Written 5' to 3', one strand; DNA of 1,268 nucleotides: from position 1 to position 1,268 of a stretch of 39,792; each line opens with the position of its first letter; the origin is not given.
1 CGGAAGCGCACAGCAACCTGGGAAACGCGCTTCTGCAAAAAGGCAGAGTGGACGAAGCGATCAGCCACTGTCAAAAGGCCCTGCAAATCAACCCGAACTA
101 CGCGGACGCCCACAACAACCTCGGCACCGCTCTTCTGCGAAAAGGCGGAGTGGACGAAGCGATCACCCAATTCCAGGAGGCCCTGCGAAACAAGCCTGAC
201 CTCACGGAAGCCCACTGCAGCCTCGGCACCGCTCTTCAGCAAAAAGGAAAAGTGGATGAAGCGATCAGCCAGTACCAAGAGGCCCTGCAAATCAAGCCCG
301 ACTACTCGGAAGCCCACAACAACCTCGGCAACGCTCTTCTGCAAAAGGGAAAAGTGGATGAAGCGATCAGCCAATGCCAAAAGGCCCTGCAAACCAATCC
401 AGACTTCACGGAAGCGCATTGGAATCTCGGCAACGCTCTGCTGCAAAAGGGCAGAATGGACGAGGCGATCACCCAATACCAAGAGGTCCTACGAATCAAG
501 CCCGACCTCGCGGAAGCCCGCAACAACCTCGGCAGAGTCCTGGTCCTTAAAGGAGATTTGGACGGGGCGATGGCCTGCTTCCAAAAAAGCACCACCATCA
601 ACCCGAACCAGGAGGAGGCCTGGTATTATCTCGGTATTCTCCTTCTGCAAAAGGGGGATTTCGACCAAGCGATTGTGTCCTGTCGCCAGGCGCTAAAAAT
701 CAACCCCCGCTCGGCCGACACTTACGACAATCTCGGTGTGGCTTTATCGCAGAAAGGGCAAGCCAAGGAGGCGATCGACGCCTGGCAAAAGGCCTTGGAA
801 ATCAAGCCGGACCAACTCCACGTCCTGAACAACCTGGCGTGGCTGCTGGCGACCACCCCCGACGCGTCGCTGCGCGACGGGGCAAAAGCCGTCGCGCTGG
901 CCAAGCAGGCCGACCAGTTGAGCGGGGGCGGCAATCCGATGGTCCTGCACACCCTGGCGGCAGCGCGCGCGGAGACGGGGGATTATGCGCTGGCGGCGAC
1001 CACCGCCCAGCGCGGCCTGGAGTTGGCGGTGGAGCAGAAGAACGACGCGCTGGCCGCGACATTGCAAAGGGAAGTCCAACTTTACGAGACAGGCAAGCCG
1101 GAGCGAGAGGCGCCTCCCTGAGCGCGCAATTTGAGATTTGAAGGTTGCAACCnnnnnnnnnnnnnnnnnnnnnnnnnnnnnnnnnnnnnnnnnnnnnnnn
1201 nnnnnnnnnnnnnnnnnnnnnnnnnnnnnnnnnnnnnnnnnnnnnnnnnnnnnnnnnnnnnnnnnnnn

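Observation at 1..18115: Eight-gene head-to-tail array of GT-C-like membrane domain / TPR fusion paralogues: a candidate diversified periplasmic protein-glycosylation battery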

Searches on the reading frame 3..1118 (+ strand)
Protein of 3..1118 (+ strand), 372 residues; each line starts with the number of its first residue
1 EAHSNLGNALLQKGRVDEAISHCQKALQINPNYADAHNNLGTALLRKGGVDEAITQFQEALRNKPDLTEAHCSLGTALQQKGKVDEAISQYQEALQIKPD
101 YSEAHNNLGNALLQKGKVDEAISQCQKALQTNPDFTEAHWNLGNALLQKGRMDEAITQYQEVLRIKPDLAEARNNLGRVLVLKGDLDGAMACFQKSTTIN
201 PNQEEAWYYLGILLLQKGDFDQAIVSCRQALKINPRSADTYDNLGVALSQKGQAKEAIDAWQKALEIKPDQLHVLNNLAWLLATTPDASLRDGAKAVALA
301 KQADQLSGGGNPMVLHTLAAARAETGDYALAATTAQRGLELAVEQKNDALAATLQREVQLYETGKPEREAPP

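Call 5: search_protein_families(library=pfam, proteins=[window:3-1118:+], max_evalue=0.01)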
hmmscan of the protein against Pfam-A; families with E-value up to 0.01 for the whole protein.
window:3-1118:+ (372 aa): 52 families (the best 25 are shown)
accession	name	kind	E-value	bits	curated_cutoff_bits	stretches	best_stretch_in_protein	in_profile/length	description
PF00515.34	TPR_1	-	6.9e-77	250.8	27.8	8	1-33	2-34/34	Tetratricopeptide repeat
PF13414.12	TPR_11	-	9.4e-77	252.9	26.8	8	7-48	1-42/42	TPR repeat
PF07719.23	TPR_2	-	8.8e-74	238.1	27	8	1-33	2-34/34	Tetratricopeptide repeat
PF13181.12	TPR_8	-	3.1e-56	183.2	25.7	7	137-168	2-33/34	Tetratricopeptide repeat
PF13431.12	TPR_17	-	2.3e-54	177.6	24.4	5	23-54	2-33/34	Tetratricopeptide repeat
PF13432.12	TPR_16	-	3.2e-46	155.7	32.7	5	107-168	2-63/65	Tetratricopeptide repeat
PF14559.12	TPR_19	-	2.4e-45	153.1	25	5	112-168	1-57/68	Tetratricopeptide repeat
PF13424.12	TPR_12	-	1.4e-43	147.4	30.1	6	2-64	5-75/77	Tetratricopeptide repeat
PF13428.12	TPR_14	-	8.1e-38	125.4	23.5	5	205-245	2-42/44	Tetratricopeptide repeat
PF13176.12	TPR_7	-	9.9e-34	113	27.9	2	2-32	1-31/36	Tetratricopeptide repeat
PF13374.12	TPR_10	-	9.6e-32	108.5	27.5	2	238-267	2-31/42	Tetratricopeptide repeat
PF23914.1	TPR_CcmH_CycH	-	1.5e-24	87.1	42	4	59-167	41-152/158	Cytochrome c-type biogenesis protein H TPR domain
PF24575.1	TPR_Slam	-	3.7e-23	82.4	35.2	2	140-184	51-95/104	Surface lipoprotein assembly modifier, N-terminal TPR repeats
PF13174.12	TPR_6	-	1.6e-22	79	26.3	0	205-237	1-33/33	Tetratricopeptide repeat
PF13371.12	TPR_9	-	1.2e-18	67.4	35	3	212-271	3-62/73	Tetratricopeptide repeat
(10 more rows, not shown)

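Call 6: search_protein_families(library=ncbifam, proteins=[window:3-1118:+], max_evalue=0.01)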
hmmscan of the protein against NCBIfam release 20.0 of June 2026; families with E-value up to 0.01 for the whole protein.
window:3-1118:+ (372 aa): 54 families (the best 25 are shown)
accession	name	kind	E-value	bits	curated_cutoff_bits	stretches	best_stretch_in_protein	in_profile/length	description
NF033762.1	social_mot_Tgl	equivalog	7.2e-59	199.2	225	4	69-222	32-188/252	social motility TPR repeat lipoprotein Tgl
TIGR02917.1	PEP_TPR_lipo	equivalog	1.8e-49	168.5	312.2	2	4-271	367-634/899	XrtA/PEP-CTERM system TPR-repeat protein PrsT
NF040959.1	MamA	equivalog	1.9e-49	167.9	200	2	141-282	42-183/204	magnetosome protein MamA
TIGR02521.1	type_IV_pilW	equivalog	1.5e-43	149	154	3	58-202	55-201/234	type IV pilus biogenesis/stability protein PilW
NF033758.1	gliding_GltE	equivalog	7.6e-33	114.1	225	2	24-133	76-185/411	adventurous gliding motility TPR repeat lipoprotein GltE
NF047507.1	TPR_BatC_Lepto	exception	1.1e-31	110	175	4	108-176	64-136/214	TPR repeat-containing protein BatC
NF008391.2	PRK11189.1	equivalog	1.4e-30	106.9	250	4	90-160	87-157/297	lipoprotein NlpI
TIGR02795.1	tol_pal_ybgF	equivalog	7.9e-26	91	90.1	5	104-203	4-109/119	tol-pal system protein YbgF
NF033920.0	C39_PA2778_fam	equivalog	2.1e-25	89.6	150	4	47-133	169-255/255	PA2778 family cysteine peptidase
NF008520.0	PRK11447.1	equivalog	1.9e-24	85.6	858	4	75-137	276-338/1157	cellulose synthase complex outer membrane protein BcsC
NF052415.1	T3SS_chap_SctY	equivalog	3.4e-21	75.8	70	3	80-163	18-104/106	type III secretion apparatus assembly chaperone SctY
NF002725.1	PRK02603.1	equivalog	1e-20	74.5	143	3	75-151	42-121/173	photosystem I assembly protein Ycf3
NF047371.1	FlcA_CTERM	equivalog_domain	1.6e-20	73.1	300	3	82-165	453-536/646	periplasmic flagellar collar protein FlcA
TIGR02552.1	LcrH_SycD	equivalog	2.1e-20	72.8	104.8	2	182-270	30-118/136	SycD/LcrH family type III secretion system chaperone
NF047558.1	TPR_END_plus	domain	2.5e-20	72.2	32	0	3-35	2-34/56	TPR end-of-group domain-containing protein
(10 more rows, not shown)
